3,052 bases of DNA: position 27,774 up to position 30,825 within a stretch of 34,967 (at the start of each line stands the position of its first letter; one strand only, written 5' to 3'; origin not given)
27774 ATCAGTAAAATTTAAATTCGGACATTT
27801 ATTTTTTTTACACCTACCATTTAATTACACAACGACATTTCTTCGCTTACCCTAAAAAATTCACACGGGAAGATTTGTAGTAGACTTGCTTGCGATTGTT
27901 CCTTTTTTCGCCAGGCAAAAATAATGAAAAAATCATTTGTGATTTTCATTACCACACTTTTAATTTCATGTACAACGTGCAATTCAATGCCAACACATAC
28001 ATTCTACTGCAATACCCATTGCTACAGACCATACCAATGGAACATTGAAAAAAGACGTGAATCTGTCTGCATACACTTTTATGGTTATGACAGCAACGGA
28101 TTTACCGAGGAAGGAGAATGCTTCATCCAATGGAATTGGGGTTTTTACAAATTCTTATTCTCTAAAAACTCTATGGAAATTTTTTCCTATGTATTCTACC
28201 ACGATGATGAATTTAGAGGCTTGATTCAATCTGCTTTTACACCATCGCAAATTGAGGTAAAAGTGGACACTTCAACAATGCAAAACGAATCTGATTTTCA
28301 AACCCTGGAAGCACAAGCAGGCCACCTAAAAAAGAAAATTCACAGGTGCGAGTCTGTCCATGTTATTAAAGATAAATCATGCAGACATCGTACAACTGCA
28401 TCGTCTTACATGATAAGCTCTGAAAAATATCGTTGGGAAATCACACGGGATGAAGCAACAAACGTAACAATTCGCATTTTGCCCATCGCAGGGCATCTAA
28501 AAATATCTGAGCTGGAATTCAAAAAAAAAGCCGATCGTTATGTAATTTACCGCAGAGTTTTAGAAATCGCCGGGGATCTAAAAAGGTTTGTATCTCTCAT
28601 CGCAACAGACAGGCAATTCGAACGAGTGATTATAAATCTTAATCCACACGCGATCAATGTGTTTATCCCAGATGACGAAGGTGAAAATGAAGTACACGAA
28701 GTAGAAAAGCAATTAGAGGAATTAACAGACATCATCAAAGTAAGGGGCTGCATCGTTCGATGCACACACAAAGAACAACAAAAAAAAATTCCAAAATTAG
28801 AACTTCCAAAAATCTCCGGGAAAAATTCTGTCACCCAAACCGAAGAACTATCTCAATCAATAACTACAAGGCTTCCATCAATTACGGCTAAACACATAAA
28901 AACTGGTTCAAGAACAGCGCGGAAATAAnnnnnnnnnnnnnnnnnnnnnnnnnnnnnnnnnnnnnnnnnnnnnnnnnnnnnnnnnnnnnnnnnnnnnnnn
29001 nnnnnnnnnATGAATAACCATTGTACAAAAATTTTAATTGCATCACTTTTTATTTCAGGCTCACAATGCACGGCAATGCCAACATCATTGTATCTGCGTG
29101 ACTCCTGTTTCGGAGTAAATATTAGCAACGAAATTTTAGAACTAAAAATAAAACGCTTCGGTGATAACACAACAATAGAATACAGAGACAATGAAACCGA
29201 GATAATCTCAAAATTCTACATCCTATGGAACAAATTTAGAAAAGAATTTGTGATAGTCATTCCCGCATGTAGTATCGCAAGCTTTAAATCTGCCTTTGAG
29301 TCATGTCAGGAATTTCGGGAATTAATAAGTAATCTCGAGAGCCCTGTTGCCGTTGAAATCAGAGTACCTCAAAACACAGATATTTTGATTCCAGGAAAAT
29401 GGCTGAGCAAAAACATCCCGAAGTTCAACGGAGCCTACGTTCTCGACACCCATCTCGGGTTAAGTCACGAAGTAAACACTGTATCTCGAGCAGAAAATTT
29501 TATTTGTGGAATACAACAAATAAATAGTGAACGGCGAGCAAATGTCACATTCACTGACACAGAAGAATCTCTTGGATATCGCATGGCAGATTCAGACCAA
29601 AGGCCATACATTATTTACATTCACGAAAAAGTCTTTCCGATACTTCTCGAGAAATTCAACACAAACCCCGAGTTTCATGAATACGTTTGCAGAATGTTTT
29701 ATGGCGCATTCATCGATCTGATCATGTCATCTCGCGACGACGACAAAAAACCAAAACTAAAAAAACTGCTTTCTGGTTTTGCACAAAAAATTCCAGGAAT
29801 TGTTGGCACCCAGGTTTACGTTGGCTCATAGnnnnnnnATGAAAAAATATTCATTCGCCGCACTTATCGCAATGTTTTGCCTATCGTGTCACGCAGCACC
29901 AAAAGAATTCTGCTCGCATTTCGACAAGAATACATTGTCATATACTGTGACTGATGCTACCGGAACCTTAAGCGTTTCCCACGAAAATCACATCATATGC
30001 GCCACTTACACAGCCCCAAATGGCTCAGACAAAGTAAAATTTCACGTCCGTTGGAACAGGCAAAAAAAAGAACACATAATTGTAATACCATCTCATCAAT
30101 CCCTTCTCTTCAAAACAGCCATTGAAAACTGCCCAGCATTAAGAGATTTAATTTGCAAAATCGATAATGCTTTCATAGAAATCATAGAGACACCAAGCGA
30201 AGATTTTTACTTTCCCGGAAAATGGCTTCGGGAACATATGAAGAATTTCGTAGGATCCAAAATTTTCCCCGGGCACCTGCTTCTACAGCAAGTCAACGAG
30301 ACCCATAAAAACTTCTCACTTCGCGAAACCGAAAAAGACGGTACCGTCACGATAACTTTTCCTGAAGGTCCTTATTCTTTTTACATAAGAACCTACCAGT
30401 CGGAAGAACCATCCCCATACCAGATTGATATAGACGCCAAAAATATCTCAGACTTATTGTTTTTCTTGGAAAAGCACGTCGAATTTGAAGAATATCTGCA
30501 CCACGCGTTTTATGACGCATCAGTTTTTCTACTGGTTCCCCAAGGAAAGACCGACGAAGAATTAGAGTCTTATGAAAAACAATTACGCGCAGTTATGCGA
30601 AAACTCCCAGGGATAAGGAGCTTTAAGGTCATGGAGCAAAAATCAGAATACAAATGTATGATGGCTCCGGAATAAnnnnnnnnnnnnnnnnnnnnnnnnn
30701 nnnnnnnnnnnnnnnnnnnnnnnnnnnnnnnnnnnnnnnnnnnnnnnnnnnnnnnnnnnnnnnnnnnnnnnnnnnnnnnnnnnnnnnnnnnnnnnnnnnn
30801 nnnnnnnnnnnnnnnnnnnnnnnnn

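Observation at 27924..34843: Second orphan array (family E): an alternating E1-E2 two-gene cassette, duplicated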

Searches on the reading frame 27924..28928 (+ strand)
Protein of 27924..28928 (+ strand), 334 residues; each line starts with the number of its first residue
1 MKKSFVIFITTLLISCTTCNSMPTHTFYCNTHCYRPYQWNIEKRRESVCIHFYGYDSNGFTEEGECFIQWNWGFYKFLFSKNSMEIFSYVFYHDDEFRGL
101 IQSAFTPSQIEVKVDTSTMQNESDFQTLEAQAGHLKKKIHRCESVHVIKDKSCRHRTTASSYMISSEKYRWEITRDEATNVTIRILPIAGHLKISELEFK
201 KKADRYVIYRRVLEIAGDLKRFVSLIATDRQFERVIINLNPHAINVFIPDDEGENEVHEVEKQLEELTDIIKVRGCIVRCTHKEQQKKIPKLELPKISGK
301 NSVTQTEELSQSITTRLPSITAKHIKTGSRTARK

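Call 5: search_protein_families(library=pfam, proteins=[window:27924-28928:+], max_evalue=1)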
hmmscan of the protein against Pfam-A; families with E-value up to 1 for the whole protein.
window:27924-28928:+ (334 aa): 3 families
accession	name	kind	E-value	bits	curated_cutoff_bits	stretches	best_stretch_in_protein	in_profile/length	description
PF16974.11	NAR2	-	0.012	15.6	26.6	1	136-179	60-103/142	High-affinity nitrate transporter accessory, Ig-like domain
PF18041.7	MapZ_EC1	-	0.033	14.9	33.1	1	91-145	28-82/129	MapZ extracellular domain 1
PF07525.21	SOCS_box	-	0.2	12.4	23.5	1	274-296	10-32/39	SOCS box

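Call 6: search_protein_families(library=ncbifam, proteins=[window:27924-28928:+], max_evalue=1)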
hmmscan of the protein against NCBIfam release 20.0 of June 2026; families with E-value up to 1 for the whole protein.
window:27924-28928:+ (334 aa): 0 families

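Call 66: search_protein_families(library=phrogs, proteins=[window:27924-28928:+], max_evalue=0.1)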
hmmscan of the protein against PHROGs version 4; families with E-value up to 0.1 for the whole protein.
window:27924-28928:+ (334 aa): 0 families

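Call 67: search_protein_families(library=padloc, proteins=[window:27924-28928:+], max_evalue=0.1)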
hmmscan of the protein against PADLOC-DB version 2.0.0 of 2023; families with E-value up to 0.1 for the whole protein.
window:27924-28928:+ (334 aa): 0 families

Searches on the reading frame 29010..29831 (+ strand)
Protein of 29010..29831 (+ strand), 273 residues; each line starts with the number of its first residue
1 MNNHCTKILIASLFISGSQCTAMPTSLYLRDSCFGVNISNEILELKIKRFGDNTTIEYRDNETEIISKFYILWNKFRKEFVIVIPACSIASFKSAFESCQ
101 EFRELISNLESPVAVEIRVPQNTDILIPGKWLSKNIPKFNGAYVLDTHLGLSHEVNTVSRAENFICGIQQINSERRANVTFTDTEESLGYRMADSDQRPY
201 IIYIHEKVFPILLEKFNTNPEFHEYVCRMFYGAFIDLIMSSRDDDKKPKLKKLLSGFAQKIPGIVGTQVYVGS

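Call 5: search_protein_families(library=pfam, proteins=[window:29010-29831:+], max_evalue=1)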
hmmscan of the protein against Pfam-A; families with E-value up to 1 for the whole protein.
window:29010-29831:+ (273 aa): 0 families

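Call 6: search_protein_families(library=ncbifam, proteins=[window:29010-29831:+], max_evalue=1)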
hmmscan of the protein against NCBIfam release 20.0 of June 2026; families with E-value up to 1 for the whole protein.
window:29010-29831:+ (273 aa): 1 family
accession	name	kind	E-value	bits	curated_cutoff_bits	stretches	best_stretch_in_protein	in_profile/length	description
NF041545.1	GrdB_like_no_Se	equivalog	0.18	11.5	175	1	57-94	57-94/171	GrdB-related putative oxidoreductase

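Call 12: find_homologous_proteins(query=A1, max_evalue=0.01)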
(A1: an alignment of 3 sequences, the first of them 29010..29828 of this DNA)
Query A1 (3 sequences) (273 aa, profile of the alignment): 2 proteins with E <= 0.01 among 3179 candidates.
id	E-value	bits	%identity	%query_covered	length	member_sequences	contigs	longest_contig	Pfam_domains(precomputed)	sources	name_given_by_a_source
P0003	7.2e-136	470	100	100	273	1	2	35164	-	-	-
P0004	1.8e-127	442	31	74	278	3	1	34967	-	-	-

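Call 15: find_related_loci(query=A1, collection=metagenome_contigs, flank=10000)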
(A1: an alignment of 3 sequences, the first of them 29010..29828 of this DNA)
Query A1 (273 aa) in metagenome_contigs; peptide patterns used: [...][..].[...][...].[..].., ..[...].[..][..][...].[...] (x = any residue, [..] = any of these).
289 stretches matched a pattern, but none encodes a relative of the query by tblastn (E <= 1e-3).

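Call 29: predict_structure(alignment_id=A1)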
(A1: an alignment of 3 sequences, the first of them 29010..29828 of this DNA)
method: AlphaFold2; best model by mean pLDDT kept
length: 273 residues; sequences in the alignment: 3
mean_pLDDT: 76.7   pTM: 0.57
mean pLDDT of the five models: 76.7, 73.3, 71.7, 69.9, 66.3
residues with pLDDT >= 90: 52; 70-90: 155; 50-70: 34; < 50: 32
segments of 3 or more residues with pLDDT < 50: 1-21, 148-156
pLDDT, mean of each block of 10 residues (from residue 1): 35 39 61 74 79 81 80 80 83 87 85 79 66 90 64 49 79 82 88 73 93 92 82 88 90 92 84 69
secondary structure, 60 per line:
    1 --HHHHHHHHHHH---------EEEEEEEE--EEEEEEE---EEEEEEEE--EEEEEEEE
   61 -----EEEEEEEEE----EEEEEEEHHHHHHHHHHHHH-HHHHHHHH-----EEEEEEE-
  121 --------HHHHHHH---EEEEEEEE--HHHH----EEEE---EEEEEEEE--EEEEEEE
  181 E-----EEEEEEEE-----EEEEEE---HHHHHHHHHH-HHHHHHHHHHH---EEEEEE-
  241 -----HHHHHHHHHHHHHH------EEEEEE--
elements in order: H3-13 E23-30 E33-39 E43-50 E53-60 E66-74 E79-85 H86-98 H100-107 E113-119 H129-135 E139-146 H149-152 E157-160 E164-171 E174-181 E187-194 E200-205 H209-218 H220-230 E234-239 H246-259 E266-271

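Call 32: fold_search(model_id=the predicted structure, library=pdb)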
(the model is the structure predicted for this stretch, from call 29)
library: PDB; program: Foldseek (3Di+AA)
matches with E <= 10: 851; with E <= 0.001: 0
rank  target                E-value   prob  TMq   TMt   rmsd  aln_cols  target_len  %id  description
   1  5fgp_A                5.0e-03  0.51  0.13  0.23  16.7       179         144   11  Crystal structure of D. melanogaster Pur-alpha repeat I-II in complex with DNA. (released 2016-01-20)
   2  8y9c_B                6.8e-03  0.18  0.15  0.04  20.2       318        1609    7  De novo design mini-binder in complex with TcdB4 (released 2024-08-28)
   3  4d1u                  1.5e-02  0.30  0.18  0.20  12.3       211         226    9  A D120A mutant of VIM-7 from Pseudomonas aeruginosa (released 2014-06-25)
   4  3k44_A                1.6e-02  0.20  0.13  0.22  18.8       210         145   11  Crystal Structure of Drosophila melanogaster Pur-alpha (released 2009-10-27)
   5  6v1p_B                1.8e-02  0.57  0.22  0.25  10.1       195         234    9  Structure of VIM-2 bound to QPX7728 at 1.20 A (released 2020-03-25)
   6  5n58_A                1.8e-02  0.28  0.18  0.20  12.7       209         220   10  di-Zinc VIM-5 metallo-beta-lactamase in complex with (1-chloro-4-hydroxyisoquinoline-3-carbonyl)-D-tryptophan (Compoun (released 2017-05-17)
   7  8qen                  1.8e-02  0.18  0.18  0.03  21.4       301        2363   10  cryo-EM structure of apo Clostridioides difficile toxin B (released 2024-03-20)
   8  5n58_B                2.3e-02  0.63  0.23  0.27   9.8       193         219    8  di-Zinc VIM-5 metallo-beta-lactamase in complex with (1-chloro-4-hydroxyisoquinoline-3-carbonyl)-D-tryptophan (Compoun (released 2017-05-17)
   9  5n4s_B                2.7e-02  0.35  0.20  0.23  11.8       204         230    5  VIM-2 metallo-beta-lactamase in complex with ((S)-3-mercapto-2-methylpropanoyl)-D-tryptophan (Compound 3) (released 2017-05-17)
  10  5n55_C                3.1e-02  0.33  0.20  0.22  11.7       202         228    7  mono-Zinc VIM-5 metallo-beta-lactamase in complex with (1-chloro-4-hydroxyisoquinoline-3-carbonyl)-L-tryptophan (Compo (released 2017-05-17)
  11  3k44_B                3.7e-02  0.18  0.11  0.20  17.1       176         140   10  Crystal Structure of Drosophila melanogaster Pur-alpha (released 2009-10-27)
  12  4uwo                  3.9e-02  0.28  0.20  0.22  11.9       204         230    7  Native di-zinc VIM-26. Leu224 in VIM-26 from Klebsiella pneumoniae has implications for drug binding. (released 2015-02-04)
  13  5n5g                  4.4e-02  0.30  0.20  0.22  11.3       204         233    6  Crystal structure of di-zinc metallo-beta-lactamase VIM-1 (released 2018-03-07)
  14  4pqg_A                4.4e-02  0.07  0.13  0.08  20.1       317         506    9  Crystal structure of the pneumococcal O-GlcNAc transferase GtfA in complex with UDP and GlcNAc (released 2014-06-18)
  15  9ozi_A                4.7e-02  0.13  0.12  0.03  16.5       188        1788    8  Cryo-EM structure of chicken ROS1 in apo-state. This is the complete map and model. (released 2026-02-25)
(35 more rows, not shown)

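Call 34: search_protein_representatives(alignment_id=A1)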
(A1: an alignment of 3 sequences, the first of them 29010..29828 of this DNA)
Query: 3 sequences, 277 profile positions. Proteins with E-value up to 0.001 (for the whole library): 5; up to 1e-10: 3; up to 1e-30: 3. The best 5 are listed.
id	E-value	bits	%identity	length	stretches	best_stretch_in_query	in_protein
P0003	2.3e-136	469.6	-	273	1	1-276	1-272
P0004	5.8e-128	442.0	-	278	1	1-276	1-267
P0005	1.1e-114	398.5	-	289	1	1-275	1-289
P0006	1.2e-10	57.3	-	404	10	229-258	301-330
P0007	1.8e-04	37.0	-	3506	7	83-191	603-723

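Call 48: find_related_loci(query=A1, collection=viral_contigs, flank=5000)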
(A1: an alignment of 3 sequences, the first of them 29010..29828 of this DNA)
Query A1 (273 aa) in viral_contigs; peptide patterns used: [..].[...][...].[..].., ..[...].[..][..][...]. (x = any residue, [..] = any of these).
163 stretches matched a pattern, but none encodes a relative of the query by tblastn (E <= 1e-3).

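Call 55: search_solved_structures(query=A1, max_evalue=1)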
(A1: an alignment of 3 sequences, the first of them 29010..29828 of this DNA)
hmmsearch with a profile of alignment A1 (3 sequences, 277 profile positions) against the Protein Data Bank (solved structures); distinct sequences matched with E-value up to 1: 7.
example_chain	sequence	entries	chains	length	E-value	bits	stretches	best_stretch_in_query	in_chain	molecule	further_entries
10ke_A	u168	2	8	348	0.27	13.4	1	130-182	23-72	Capsular polysaccharide biosynthesis protein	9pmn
4r8o_A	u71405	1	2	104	0.3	13.3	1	50-85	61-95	Uncharacterized protein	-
4fyb_B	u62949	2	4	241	0.37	12.9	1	2-139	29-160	Thiol:disulfide interchange protein (DsbC)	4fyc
3ruc_A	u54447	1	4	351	0.41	12.8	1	126-182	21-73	WbgU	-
3ru9_A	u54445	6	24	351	0.41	12.8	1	126-182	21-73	WbgU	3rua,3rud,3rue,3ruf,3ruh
3ru7_A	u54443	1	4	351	0.43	12.7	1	126-182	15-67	WbgU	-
3lu1_A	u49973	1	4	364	0.43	12.7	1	126-182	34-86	WbgU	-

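Call 66: search_protein_families(library=phrogs, proteins=[window:29010-29831:+], max_evalue=0.1)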
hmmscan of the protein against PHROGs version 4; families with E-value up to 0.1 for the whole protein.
window:29010-29831:+ (273 aa): 1 family
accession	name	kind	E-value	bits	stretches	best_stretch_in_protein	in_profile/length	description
phrog_17965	-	unknown function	0.037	15.1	1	24-66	18-60/91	-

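Call 67: search_protein_families(library=padloc, proteins=[window:29010-29831:+], max_evalue=0.1)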
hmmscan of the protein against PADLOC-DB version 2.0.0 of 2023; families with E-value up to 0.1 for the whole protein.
window:29010-29831:+ (273 aa): 0 families

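Call 68: find_encoding_contigs(protein=P0003, flank=10000, max_places=6)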
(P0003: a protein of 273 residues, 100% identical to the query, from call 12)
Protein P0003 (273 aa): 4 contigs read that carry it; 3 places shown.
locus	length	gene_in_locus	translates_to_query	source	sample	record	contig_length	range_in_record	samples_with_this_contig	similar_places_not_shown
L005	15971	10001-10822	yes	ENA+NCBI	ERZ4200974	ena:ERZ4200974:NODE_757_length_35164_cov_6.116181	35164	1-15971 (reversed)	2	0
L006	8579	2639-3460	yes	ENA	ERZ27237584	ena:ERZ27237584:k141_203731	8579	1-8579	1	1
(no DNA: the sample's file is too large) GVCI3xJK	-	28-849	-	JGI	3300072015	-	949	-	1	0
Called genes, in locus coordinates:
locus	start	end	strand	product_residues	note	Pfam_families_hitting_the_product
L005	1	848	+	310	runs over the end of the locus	-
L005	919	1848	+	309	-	-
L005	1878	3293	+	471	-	PF00149:Metallophos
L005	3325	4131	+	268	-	-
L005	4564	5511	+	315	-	-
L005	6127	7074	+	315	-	-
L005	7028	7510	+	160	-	-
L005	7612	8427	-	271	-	-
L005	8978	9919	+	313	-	-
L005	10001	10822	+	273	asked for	-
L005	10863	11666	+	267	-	-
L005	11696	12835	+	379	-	-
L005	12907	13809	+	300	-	-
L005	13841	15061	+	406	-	-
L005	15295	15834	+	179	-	-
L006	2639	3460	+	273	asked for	-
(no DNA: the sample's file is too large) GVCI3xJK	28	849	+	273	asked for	-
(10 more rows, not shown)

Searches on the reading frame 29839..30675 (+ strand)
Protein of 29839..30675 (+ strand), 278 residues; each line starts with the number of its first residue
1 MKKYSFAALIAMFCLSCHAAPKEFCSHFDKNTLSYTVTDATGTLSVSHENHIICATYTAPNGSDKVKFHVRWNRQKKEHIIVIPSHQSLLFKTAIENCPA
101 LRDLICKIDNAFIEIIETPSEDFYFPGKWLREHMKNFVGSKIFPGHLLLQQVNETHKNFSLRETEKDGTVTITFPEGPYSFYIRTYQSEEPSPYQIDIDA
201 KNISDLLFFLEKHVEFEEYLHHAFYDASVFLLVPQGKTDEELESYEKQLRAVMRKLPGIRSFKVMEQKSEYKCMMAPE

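Call 5: search_protein_families(library=pfam, proteins=[window:29839-30675:+], max_evalue=1)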
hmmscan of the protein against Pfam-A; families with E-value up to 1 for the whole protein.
window:29839-30675:+ (278 aa): 2 families
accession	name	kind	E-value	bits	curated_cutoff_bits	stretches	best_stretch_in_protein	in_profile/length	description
PF07876.18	Dabb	-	0.044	14.9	25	1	229-272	5-48/96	Stress responsive A/B Barrel Domain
PF18847.6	LPD29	-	0.16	13.1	27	0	158-205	22-70/93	Large polyvalent protein associated domain 29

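Call 6: search_protein_families(library=ncbifam, proteins=[window:29839-30675:+], max_evalue=1)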
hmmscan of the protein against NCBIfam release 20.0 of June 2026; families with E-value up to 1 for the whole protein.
window:29839-30675:+ (278 aa): 2 families
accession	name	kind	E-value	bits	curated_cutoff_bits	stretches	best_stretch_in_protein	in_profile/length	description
NF053582.1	motif_MiiA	domain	0.017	14.8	24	1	166-175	5-14/27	MiiA motif-containing surface protein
NF000670.0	PRK00033.1-3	equivalog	0.1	12.7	143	1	20-78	38-97/106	ATP-dependent Clp protease adapter ClpS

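Call 66: search_protein_families(library=phrogs, proteins=[window:29839-30675:+], max_evalue=0.1)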
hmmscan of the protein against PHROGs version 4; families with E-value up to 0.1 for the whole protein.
window:29839-30675:+ (278 aa): 0 families

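Call 67: search_protein_families(library=padloc, proteins=[window:29839-30675:+], max_evalue=0.1)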
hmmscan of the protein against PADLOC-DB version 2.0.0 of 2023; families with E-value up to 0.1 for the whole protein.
window:29839-30675:+ (278 aa): 1 family
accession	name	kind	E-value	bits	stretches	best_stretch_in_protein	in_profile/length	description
PDLC01475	Csx22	-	0.013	13.2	1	59-130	41-108/191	CAS-III-A; effector_UNK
